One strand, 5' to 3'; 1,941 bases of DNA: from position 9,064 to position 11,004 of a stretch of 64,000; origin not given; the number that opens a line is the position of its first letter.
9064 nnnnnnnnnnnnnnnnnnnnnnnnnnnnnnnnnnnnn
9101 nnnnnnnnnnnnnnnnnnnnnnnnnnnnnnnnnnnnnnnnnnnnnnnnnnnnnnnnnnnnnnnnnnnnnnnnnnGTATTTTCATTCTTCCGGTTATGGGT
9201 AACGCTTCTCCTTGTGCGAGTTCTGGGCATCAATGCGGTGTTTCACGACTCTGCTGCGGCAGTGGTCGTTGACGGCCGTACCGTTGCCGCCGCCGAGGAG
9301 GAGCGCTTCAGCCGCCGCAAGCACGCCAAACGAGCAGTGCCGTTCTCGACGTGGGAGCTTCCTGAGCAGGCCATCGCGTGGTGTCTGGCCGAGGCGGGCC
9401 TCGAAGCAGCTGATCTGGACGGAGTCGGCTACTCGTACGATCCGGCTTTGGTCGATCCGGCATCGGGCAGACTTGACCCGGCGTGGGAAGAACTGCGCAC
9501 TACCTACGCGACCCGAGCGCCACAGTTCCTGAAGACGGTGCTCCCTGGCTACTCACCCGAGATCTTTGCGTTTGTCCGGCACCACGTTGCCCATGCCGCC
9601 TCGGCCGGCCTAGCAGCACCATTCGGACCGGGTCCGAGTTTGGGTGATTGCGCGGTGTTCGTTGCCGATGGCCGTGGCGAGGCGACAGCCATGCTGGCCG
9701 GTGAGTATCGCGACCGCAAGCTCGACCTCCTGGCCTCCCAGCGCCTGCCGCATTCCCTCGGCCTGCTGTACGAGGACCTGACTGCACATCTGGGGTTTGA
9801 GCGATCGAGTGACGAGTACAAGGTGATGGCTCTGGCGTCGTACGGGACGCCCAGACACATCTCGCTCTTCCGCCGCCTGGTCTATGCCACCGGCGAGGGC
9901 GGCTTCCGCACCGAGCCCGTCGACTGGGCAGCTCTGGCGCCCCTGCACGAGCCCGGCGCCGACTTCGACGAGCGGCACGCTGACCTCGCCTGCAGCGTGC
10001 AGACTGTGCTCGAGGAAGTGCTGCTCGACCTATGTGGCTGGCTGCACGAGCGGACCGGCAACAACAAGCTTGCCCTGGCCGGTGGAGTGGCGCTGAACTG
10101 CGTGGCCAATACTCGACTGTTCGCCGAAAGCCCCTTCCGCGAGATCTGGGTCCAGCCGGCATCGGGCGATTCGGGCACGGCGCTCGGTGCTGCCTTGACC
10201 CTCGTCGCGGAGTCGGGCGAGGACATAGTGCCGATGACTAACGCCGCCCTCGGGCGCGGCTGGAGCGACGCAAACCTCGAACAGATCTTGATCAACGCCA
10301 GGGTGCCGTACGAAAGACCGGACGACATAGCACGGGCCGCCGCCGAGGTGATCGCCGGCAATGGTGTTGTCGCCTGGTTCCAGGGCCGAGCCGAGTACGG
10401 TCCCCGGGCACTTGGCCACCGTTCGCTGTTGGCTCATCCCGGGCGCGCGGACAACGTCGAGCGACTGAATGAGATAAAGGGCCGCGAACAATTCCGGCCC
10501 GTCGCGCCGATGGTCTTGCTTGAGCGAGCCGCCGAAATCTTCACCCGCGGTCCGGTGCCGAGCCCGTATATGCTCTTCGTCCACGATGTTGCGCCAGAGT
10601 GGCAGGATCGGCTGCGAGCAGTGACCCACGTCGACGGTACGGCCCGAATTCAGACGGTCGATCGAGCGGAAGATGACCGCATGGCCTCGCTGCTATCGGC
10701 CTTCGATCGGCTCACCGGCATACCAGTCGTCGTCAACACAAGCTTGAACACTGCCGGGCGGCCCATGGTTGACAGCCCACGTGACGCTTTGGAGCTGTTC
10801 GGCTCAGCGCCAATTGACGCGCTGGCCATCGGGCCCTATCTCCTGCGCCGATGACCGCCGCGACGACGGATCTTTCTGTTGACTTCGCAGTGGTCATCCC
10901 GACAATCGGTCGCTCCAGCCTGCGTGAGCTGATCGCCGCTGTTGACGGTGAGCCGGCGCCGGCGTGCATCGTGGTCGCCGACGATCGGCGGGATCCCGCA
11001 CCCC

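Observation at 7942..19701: Complete NDP-heptose plus carbamoylation cluster in a monoderm actinobacterium: candidate undescribed glycoconjugate pathway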

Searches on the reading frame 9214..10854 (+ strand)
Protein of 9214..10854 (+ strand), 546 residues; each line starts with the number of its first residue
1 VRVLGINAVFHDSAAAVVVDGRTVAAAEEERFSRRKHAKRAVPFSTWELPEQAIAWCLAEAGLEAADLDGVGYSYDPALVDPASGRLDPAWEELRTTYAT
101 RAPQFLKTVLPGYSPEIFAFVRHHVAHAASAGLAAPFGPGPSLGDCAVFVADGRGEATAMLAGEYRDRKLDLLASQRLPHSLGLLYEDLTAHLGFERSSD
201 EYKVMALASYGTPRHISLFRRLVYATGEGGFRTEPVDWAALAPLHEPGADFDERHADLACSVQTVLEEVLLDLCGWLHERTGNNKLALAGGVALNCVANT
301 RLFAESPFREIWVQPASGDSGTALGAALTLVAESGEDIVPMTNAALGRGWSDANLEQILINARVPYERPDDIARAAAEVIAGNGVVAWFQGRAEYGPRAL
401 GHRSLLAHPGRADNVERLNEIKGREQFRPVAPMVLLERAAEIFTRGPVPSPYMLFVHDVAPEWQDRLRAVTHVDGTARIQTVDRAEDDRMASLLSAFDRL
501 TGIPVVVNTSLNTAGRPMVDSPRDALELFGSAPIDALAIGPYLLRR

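Call 3: search_protein_families(library=pfam, proteins=[window:9214-10854:+])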
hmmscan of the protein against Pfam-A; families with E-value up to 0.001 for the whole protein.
window:9214-10854:+ (546 aa): 2 families
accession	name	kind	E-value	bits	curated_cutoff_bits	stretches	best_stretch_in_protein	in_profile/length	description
PF16861.10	Carbam_trans_C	-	3.2e-64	216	27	1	377-546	1-170/170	Carbamoyltransferase C-terminus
PF02543.21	Carbam_trans_N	-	2.8e-52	178.7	24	2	119-328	128-346/346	Carbamoyltransferase N-terminus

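Call 4: search_protein_families(library=ncbifam, proteins=[window:9214-10854:+])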
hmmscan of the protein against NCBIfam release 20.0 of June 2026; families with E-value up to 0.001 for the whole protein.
window:9214-10854:+ (546 aa): 2 families
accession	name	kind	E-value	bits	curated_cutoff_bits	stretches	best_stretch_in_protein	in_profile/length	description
NF041651.1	nodul_NodU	equivalog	1.9e-60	205.3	1000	1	254-518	269-529/556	nodulation protein NodU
TIGR03723.1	T6A_TsaD_YgjD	equivalog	0.00015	21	296.1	0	252-301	229-278/314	tRNA (adenosine(37)-N6)-threonylcarbamoyltransferase complex transferase subunit TsaD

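Call 42: search_solved_structures(query=window:9214-10854:+, max_evalue=0.01)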
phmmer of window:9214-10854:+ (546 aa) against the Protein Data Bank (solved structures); distinct sequences matched with E-value up to 0.01: 16.
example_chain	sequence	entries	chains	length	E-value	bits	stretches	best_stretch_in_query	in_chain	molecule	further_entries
7xb6_A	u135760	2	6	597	9.7e-89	301.5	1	10-544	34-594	Carbamoyltransferase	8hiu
9s2t_A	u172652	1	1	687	1.8e-84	287.4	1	9-546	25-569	Decarbamoylnovobiocin carbamoyltransferase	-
3ver_A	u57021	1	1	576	1.2e-76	261.6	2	254-545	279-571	O-carbamoyltransferase TobZ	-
3vf4_A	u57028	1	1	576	3.8e-76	260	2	254-545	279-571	O-carbamoyltransferase TobZ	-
3vf2_A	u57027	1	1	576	4.6e-76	259.7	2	254-545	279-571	O-carbamoyltransferase TobZ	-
3vex_A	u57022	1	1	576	8.1e-76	258.9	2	254-545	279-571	O-carbamoyltransferase TobZ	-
3ven_A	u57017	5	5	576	8.5e-76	258.8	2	254-545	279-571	O-carbamoyltransferase TobZ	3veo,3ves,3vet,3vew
3vez_A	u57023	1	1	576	1e-75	258.5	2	254-545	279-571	O-carbamoyltransferase TobZ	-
7vyj_A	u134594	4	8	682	6e-74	252.7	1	8-545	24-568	GdmN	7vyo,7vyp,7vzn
7vzu_A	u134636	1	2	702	6.5e-74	252.6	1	8-545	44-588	GdmN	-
7vx0_A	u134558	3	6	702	6.7e-74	252.6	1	8-545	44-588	GdmN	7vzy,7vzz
7vzq_A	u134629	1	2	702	2.4e-72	247.4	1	9-545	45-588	GdmN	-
3zet_B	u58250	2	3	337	0.00077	21.3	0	240-303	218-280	PROBABLE TRNA THREONYLCARBAMOYLADENOSINE BIOSYNTHESIS PROTEIN GCP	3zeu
4ydu_A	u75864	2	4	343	0.0023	19.8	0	242-303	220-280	tRNA N6-adenosine threonylcarbamoyltransferase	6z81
4wq4_A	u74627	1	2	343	0.0031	19.3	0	242-303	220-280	tRNA N6-adenosine threonylcarbamoyltransferase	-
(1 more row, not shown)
